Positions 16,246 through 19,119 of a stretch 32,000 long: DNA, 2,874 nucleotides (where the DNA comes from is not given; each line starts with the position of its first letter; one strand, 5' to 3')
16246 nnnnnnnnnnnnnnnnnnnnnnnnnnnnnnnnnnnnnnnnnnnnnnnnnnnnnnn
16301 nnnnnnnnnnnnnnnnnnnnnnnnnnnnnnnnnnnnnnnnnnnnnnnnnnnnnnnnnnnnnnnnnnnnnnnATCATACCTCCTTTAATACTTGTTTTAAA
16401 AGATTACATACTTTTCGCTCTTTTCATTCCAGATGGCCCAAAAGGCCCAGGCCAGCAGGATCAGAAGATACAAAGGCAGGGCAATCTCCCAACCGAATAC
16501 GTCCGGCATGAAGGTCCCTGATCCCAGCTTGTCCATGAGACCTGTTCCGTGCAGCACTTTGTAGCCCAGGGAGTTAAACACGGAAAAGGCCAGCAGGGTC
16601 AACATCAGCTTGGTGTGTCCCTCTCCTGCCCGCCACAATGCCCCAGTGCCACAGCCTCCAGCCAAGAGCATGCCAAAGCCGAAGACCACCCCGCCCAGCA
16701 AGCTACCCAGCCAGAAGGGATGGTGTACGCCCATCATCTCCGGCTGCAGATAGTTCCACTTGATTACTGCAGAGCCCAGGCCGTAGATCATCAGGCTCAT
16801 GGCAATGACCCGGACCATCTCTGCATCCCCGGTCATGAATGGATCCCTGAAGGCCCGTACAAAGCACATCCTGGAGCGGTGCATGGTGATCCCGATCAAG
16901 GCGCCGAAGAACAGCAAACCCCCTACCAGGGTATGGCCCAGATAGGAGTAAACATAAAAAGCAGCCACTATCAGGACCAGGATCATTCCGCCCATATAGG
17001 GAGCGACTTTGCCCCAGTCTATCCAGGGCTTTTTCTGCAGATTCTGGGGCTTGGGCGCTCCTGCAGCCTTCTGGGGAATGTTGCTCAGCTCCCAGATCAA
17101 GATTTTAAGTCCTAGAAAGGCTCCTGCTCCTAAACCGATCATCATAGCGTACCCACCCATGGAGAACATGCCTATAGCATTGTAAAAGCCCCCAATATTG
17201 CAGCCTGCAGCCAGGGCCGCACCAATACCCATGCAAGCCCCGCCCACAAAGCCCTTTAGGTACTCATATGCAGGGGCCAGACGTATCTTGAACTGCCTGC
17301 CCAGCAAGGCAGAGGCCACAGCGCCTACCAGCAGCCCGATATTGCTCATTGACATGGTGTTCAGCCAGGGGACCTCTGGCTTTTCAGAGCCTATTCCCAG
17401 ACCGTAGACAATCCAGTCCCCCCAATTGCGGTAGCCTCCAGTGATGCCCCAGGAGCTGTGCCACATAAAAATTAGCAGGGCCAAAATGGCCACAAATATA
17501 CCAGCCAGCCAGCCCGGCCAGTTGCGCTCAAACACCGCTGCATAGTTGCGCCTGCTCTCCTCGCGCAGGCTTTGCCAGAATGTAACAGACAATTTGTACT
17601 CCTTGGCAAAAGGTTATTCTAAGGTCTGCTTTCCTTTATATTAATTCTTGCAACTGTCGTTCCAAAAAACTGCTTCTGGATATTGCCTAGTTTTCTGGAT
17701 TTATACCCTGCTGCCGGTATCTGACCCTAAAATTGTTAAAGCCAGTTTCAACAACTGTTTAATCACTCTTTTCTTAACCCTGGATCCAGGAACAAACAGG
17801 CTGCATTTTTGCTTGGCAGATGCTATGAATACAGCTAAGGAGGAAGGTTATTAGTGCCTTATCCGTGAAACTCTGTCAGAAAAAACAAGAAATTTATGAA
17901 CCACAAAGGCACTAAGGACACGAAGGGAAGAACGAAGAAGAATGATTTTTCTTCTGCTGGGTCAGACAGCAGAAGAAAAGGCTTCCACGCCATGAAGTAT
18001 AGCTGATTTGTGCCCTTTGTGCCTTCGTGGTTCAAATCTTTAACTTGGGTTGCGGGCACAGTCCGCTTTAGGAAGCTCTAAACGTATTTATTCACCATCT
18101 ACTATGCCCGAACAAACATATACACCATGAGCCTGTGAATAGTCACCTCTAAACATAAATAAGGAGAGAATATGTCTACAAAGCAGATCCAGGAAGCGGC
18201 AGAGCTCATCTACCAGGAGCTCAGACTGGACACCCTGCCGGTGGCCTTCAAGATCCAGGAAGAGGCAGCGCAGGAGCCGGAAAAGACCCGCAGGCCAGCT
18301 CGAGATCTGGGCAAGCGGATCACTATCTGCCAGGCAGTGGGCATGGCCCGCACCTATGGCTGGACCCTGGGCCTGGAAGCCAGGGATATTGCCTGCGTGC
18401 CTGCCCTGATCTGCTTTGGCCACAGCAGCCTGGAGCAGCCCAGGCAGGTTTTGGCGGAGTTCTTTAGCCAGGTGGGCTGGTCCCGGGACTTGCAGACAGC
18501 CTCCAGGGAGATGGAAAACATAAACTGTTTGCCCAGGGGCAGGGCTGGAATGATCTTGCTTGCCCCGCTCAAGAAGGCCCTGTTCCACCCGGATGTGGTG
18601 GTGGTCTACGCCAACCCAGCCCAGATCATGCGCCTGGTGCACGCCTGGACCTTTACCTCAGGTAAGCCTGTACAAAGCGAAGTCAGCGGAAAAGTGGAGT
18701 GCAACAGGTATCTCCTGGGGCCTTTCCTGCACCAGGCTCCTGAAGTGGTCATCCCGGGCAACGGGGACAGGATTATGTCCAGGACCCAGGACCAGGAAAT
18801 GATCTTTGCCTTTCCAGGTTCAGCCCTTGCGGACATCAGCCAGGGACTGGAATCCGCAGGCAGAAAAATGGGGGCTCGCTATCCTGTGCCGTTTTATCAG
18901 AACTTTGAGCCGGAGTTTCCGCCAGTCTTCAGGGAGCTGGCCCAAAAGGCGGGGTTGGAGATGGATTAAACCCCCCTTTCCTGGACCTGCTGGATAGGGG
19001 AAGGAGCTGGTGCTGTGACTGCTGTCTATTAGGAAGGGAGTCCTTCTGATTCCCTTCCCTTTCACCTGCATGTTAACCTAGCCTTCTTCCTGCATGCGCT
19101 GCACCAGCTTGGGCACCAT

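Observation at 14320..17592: Expanded YedE-TusA-DsrE-like (YTD-type) sulfur-relay operon with four unassignable small partners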

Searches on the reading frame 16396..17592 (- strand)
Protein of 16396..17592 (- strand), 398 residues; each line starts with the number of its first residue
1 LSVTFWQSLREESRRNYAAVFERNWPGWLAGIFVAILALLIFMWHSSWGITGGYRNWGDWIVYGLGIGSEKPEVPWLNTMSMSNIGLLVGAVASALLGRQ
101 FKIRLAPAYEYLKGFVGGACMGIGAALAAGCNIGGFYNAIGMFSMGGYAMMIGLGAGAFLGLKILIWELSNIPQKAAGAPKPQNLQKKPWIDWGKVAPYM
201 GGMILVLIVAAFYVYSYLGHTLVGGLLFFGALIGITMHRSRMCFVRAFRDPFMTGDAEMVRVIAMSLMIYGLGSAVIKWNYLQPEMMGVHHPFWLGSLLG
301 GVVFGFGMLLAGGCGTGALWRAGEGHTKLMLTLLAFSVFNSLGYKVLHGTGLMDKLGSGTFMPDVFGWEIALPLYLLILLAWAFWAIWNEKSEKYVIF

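Call 3: search_protein_families(library=pfam, proteins=[window:16396-17592:-], max_evalue=1)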
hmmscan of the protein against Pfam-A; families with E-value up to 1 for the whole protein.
window:16396-17592:- (398 aa): 1 family
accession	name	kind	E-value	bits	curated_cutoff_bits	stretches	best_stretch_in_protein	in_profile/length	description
PF04143.19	Sulf_transp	-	1.1e-46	160.3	27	2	13-160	165-310/310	Sulphur transport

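Call 4: search_protein_families(library=ncbifam, proteins=[window:16396-17592:-], max_evalue=1)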
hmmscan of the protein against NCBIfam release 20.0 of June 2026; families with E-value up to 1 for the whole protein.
window:16396-17592:- (398 aa): 4 families
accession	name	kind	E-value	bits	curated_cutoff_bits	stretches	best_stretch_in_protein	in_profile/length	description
NF033796.1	selen_YedE_FdhT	exception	3.7e-38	131.7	350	1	20-392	2-382/387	selenium metabolism membrane protein YedE/FdhT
NF052577.1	ThSTportTsuASprch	equivalog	2.1e-29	102.9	400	2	225-339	5-116/330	thiosulfate transporter TsuA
NF041049.1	thio_trans_TsuA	exception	6.4e-23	81.4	645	2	222-357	4-135/348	thiosulfate utilization transporter TsuA/YeeE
TIGR04112.1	seleno_YedE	equivalog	1.9e-12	47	200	1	85-336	56-298/337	YedE family putative selenium transporter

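Call 12: find_related_loci(query=window:16396-17592:-, collection=genome_contigs, flank=8000)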
Query window:16396-17592:- (398 aa) in genome_contigs; peptide patterns used: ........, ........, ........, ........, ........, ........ (x = any residue, [..] = any of these).
34 stretches matched a pattern; 26 encode a relative of the query (tblastn E <= 1e-3); 26 distinct loci.
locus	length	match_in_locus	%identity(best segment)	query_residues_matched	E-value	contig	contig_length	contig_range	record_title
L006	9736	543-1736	84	1-398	0e+0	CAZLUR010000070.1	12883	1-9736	MAG TPA_asm: uncultured Desulfohalobiaceae bacterium isolate SRP141376_co2_328 genome assembly, contig: NODE_9430_length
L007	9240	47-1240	76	1-398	0e+0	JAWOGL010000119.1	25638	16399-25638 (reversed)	MAG: Desulfonatronovibrio sp. isolate BLK6-3.bin.28 k191_1243221, whole genome shotgun sequence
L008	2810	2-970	79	76-398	0e+0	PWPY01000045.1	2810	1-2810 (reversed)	MAG: Desulfonatronovibrio sp. isolate CSSed10_448R1 CS-Sed10-C147841, whole genome shotgun sequence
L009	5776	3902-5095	66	1-398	7e-175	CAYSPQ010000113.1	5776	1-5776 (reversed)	MAG TPA_asm: uncultured Desulfohalobiaceae bacterium isolate SRP201947_co1_275 genome assembly, contig: NODE_13503_lengt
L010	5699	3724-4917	66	1-398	4e-174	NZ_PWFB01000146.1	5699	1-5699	MAG: Desulfonatronospira sp. isolate T1Sed10_59 T1-Sed10-C18471, whole genome shotgun sequence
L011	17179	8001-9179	65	5-398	8e-169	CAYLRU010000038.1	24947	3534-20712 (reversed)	MAG TPA_asm: uncultured Desulfobacteraceae bacterium isolate SRP338002_co1_209 genome assembly, contig: NODE_1844_length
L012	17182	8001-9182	64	4-398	2e-166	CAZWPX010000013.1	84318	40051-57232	MAG TPA_asm: uncultured Desulfobacterales bacterium isolate SRP167671_co1_84 genome assembly, contig: NODE_266_length_84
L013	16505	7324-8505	63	4-398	1e-163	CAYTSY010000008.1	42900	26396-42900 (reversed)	MAG TPA_asm: uncultured Desulfobacteraceae bacterium isolate binchicken_co232_234 genome assembly, contig: NODE_1422_len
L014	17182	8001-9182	63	4-398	2e-162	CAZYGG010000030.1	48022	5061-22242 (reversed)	MAG TPA_asm: uncultured Desulfobacterales bacterium isolate SRP167671_co2_59 genome assembly, contig: NODE_933_length_48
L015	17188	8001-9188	63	1-398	9e-154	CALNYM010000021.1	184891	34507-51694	MAG: uncultured Desulfobacterales bacterium isolate HOU_bin.0076 genome assembly, contig: contig_30180, whole genome sho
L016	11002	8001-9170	57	2-398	6e-153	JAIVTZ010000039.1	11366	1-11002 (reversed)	MAG: Deltaproteobacteria bacterium isolate HYP3_US_05_8 NODE_213_length_11366_cov_0.939140, whole genome shotgun sequenc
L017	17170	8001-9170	59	2-398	4e-149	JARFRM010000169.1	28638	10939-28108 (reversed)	MAG: Thermoanaerobaculales bacterium isolate MAG_Ve_Sed_50 k141_204238, whole genome shotgun sequence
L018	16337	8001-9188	62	2-398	6e-153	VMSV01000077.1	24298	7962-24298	MAG: Desulfobacteraceae bacterium isolate S2_4 k141_316471, whole genome shotgun sequence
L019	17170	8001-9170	58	2-398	2e-144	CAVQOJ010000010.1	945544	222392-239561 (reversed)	MAG: uncultured Holophagae bacterium isolate MFD09964.bin.1.228 genome assembly, contig: contig_3630, whole genome shotg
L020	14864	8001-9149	58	9-398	3e-142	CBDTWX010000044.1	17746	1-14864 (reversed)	MAG TPA_asm: uncultured Thermoanaerobaculia bacterium isolate ERR2431952_concoct_53 genome assembly, contig: ERZ23880211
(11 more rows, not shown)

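Call 59: search_protein_families(library=pfam, proteins=[L012:4643-6010:-, L012:6175-7956:+, L012:12782-14407:+, L012:14411-15073:+, L012:12261-12554:+, L012:3758-4054:+, L019:7314-7775:-, L015:11577-12728:+, L015:11134-11508:+], max_evalue=0.0001)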
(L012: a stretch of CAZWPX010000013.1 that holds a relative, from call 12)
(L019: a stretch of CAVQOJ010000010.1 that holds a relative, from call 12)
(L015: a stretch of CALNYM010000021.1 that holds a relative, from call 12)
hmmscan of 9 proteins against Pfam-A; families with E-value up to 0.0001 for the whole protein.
L012:4643-6010:- (455 aa): 11 families
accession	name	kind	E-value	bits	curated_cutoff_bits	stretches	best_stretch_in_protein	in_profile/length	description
PF00158.32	Sigma54_activat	-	3.1e-71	238.9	20.2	1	145-311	1-167/168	Sigma-54 interaction domain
PF25601.1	AAA_lid_14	-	6.3e-25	87.3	27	1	318-394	2-78/87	AAA+ ATPase lid domain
PF14532.12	Sigma54_activ_2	-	1.4e-18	67.9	25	1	146-316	1-138/138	Sigma-54 interaction domain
PF13426.13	PAS_9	-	6.1e-13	49.4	27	1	16-121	2-103/103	PAS domain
PF00989.32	PAS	-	2.2e-12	47.4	22.6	1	6-119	2-113/113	PAS fold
PF02954.25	HTH_8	-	5.8e-12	45.6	22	1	412-446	8-42/42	Bacterial regulatory protein, Fis family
PF08448.16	PAS_4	-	1.2e-09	38.8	23.1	1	11-124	1-110/110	PAS fold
PF13188.13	PAS_8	-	9.4e-07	29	21.8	1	7-52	3-46/65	PAS domain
PF07728.20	AAA_5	-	2.9e-06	27.8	22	1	168-288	1-124/139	AAA domain (dynein-related subfamily)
PF07724.20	AAA_2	-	1.5e-05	25.5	27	1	169-292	6-130/166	AAA domain (Cdc48 subfamily)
PF13384.12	HTH_23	-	9.2e-05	22.6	24.6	0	410-446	6-41/50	Homeodomain-like domain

L012:6175-7956:+ (593 aa): 1 family
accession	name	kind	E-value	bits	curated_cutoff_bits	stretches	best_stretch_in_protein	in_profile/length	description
PF11853.14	DUF3373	-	3.6e-116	389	26.1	1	185-593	2-409/409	Protein of unknown function (DUF3373)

L012:12782-14407:+ (541 aa): 4 families
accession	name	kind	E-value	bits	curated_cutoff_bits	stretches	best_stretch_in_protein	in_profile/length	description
PF11783.13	Cytochrome_cB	-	1.3e-63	214.4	22.1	1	318-486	1-172/173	Cytochrome c bacterial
PF22113.1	Mtrc-MtrF_II-IV_dom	-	8.5e-10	38.9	30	0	141-248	81-166/176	Outer membrane cytochrome MtrC/MtrF-like, domains II/IV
PF14522.11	Cytochrome_C7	-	4.4e-09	36.5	24.8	1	231-307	8-66/67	Cytochrome c7 and related cytochrome c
PF13435.11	Cytochrome_C554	-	4e-06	28.1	20.8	0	75-149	1-84/84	Cytochrome c554 and c-prime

L012:14411-15073:+ (220 aa): 1 family
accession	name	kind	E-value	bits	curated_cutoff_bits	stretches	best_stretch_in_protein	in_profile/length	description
PF01292.26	Ni_hydr_CYTB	-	2.2e-25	89.9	30.1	1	12-197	2-179/179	Prokaryotic cytochrome b561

L012:12261-12554:+ (97 aa): 1 family
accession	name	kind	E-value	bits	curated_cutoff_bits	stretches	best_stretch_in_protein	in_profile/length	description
PF00581.25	Rhodanese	-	9.9e-15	55.3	22.2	1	6-80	12-94/102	Rhodanese-like domain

L012:3758-4054:+ (98 aa): 2 families
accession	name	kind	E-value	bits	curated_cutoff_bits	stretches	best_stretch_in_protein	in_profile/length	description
PF01022.26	HTH_5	-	9.9e-11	41.8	22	1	39-70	15-46/47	Bacterial regulatory protein, arsR family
PF12840.13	HTH_20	-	6.7e-05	23.2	27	0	10-71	10-50/51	Helix-turn-helix domain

L019:7314-7775:- (153 aa): 2 families
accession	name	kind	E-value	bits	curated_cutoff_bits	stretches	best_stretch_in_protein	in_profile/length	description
PF00034.26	Cytochrom_C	-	1.5e-06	29.9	21.3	1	68-140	2-87/90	Cytochrome c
PF13442.11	Cytochrome_CBB3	-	4e-05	24.3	27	1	65-139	1-68/68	Cytochrome C oxidase, cbb3-type, subunit III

L015:11577-12728:+ (383 aa): 1 family
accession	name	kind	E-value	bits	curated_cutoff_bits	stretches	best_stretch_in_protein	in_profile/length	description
PF00581.25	Rhodanese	-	1.8e-48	163.6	22.2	3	158-254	1-101/102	Rhodanese-like domain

L015:11134-11508:+ (124 aa): 0 families

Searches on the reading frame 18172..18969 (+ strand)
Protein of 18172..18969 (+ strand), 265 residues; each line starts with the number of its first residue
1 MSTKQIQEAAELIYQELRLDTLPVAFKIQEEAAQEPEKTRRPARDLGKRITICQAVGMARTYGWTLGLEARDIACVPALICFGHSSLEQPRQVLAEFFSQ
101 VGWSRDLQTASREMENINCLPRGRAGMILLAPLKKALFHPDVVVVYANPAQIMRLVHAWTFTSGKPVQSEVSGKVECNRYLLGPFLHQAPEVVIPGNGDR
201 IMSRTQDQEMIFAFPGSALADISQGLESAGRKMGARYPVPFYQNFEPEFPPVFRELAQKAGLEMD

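Call 58: search_protein_families(library=pfam, proteins=[window:18172-18969:+], max_evalue=0.0001)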
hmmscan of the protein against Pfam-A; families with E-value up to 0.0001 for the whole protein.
window:18172-18969:+ (265 aa): 1 family
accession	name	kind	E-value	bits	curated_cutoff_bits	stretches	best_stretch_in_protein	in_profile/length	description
PF02596.20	DUF169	-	5.8e-48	163.9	27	1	13-223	2-207/209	Uncharacterised ArCR, COG2043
